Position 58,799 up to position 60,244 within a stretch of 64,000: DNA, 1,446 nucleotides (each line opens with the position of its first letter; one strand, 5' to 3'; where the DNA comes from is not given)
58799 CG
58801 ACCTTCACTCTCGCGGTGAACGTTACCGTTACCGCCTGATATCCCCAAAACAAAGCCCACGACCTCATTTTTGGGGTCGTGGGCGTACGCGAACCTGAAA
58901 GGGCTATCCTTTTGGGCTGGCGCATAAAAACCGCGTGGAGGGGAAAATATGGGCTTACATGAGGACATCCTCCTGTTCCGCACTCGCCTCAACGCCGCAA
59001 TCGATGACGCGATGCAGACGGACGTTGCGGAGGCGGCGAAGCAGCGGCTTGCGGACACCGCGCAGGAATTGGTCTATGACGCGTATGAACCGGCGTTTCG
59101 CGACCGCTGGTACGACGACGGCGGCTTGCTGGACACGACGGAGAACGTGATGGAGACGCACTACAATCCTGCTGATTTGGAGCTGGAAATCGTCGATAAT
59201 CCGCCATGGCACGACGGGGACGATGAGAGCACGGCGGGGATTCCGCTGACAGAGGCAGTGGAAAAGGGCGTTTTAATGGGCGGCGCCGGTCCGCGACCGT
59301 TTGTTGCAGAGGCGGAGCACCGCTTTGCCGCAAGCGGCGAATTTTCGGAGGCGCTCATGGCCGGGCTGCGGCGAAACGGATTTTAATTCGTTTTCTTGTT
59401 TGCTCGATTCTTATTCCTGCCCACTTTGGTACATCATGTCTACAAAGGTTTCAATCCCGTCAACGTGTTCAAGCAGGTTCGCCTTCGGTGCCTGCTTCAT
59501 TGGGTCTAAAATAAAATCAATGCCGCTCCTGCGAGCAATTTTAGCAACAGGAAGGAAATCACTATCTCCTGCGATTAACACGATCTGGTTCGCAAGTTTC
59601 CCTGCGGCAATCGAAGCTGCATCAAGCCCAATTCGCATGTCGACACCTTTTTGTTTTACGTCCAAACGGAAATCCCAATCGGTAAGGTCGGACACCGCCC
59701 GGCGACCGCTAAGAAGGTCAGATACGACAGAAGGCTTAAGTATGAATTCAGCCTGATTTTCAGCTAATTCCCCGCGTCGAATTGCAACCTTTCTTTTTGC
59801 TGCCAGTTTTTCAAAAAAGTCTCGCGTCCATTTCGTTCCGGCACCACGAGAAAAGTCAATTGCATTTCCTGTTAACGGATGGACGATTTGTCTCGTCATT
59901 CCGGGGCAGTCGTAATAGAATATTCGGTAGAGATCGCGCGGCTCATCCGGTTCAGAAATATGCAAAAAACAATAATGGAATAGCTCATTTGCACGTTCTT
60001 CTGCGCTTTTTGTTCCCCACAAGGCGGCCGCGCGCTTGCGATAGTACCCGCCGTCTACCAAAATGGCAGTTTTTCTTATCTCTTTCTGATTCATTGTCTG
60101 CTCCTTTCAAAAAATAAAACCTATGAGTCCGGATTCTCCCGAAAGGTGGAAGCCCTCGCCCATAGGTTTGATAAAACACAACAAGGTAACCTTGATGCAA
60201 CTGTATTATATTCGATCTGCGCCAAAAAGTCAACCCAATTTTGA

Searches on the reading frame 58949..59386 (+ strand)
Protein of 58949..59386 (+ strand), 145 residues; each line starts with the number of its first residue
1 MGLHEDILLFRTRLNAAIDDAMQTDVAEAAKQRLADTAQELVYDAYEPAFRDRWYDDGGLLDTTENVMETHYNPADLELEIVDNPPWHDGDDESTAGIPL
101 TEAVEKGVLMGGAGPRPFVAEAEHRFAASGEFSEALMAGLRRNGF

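Call 13: search_protein_families(library=pfam, proteins=[window:58949-59386:+], max_evalue=0.01)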
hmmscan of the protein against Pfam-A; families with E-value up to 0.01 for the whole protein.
window:58949-59386:+ (145 aa): 0 families

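Call 43: find_encoding_contigs(protein=window:58949-59386:+, flank=2500, max_places=10)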
Protein window:58949-59386:+ (145 aa): 22 contigs read that carry it; 10 places shown.
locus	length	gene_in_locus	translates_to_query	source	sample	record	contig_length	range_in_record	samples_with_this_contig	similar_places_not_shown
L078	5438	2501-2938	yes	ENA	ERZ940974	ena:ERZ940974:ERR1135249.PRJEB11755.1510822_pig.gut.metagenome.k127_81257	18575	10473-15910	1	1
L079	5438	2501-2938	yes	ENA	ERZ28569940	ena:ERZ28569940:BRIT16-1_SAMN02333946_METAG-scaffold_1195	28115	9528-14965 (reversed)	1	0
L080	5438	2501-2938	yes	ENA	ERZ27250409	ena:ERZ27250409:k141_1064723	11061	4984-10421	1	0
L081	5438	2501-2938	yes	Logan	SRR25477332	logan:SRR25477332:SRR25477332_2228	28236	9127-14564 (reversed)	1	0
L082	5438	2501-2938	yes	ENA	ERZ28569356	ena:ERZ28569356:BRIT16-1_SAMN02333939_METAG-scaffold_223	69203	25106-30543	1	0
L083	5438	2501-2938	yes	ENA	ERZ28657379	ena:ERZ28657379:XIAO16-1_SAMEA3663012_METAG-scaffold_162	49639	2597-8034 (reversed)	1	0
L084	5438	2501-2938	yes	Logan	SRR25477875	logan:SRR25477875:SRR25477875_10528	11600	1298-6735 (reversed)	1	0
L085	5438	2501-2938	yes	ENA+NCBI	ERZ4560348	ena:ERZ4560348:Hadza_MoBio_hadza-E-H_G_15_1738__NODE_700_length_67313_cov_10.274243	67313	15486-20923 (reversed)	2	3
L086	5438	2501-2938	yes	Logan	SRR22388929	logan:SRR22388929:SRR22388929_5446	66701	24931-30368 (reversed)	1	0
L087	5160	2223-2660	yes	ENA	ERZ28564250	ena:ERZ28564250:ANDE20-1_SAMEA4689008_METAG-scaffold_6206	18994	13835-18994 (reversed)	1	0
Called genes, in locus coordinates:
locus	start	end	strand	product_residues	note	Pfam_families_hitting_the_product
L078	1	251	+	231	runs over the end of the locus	-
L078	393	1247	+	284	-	-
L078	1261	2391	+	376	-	-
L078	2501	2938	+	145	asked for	PF27376:YomN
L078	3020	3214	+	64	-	-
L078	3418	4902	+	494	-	PF14239:RRXRR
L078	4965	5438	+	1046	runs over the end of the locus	?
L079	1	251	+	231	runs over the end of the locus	-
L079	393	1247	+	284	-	-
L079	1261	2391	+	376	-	-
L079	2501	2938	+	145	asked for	PF27376:YomN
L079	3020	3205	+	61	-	-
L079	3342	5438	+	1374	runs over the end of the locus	-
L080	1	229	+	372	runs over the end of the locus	PF12323:HTH_OrfB_IS605, PF01385:OrfB_IS605, PF07282:Cas12f1-like_TNB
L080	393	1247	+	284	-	-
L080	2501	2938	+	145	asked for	PF27376:YomN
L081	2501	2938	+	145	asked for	PF27376:YomN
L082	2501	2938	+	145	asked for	PF27376:YomN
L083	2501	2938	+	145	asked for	PF27376:YomN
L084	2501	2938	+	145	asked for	PF27376:YomN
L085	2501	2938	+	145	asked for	PF27376:YomN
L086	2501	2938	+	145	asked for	PF27376:YomN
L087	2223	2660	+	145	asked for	PF27376:YomN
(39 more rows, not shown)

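Call 91: find_homologous_proteins(query=window:58949-59386:+, max_evalue=1e-20)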
Query window:58949-59386:+ (145 aa): 5 proteins with E <= 1e-20 among 79 candidates.
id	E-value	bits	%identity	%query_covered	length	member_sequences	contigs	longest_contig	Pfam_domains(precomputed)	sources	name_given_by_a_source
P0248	4.4e-88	311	96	100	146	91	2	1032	PF27376.1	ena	-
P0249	2.3e-77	276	86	100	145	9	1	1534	PF27376.1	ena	-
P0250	5.0e-50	187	61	97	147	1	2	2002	PF27376.1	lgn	-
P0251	3.4e-43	165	57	97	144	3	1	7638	PF27376.1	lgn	-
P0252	4.2e-41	159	56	97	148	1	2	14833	PF27376.1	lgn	-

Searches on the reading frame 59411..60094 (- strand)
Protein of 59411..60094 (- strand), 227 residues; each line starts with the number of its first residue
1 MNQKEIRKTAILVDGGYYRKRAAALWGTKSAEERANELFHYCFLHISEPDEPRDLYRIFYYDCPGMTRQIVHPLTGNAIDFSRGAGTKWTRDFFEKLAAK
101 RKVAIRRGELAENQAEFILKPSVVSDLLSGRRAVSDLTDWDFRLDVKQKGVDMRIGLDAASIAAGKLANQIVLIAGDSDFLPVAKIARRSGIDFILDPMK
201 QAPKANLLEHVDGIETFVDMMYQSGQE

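Call 13: search_protein_families(library=pfam, proteins=[window:59411-60094:-], max_evalue=0.01)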
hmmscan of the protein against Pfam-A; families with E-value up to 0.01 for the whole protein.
window:59411-60094:- (227 aa): 1 family
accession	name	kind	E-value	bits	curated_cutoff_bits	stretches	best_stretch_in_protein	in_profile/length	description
PF01936.24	NYN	-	2.1e-06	28.7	24.2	1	146-195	72-123/145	NYN domain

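Call 101: search_protein_families(library=phrogs, proteins=[window:59411-60094:-], max_evalue=0.01)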
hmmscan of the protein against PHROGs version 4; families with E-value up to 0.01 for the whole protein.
window:59411-60094:- (227 aa): 1 family
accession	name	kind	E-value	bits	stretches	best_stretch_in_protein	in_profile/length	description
phrog_5783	-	unknown function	1.7e-74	251.5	1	7-219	2-224/246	-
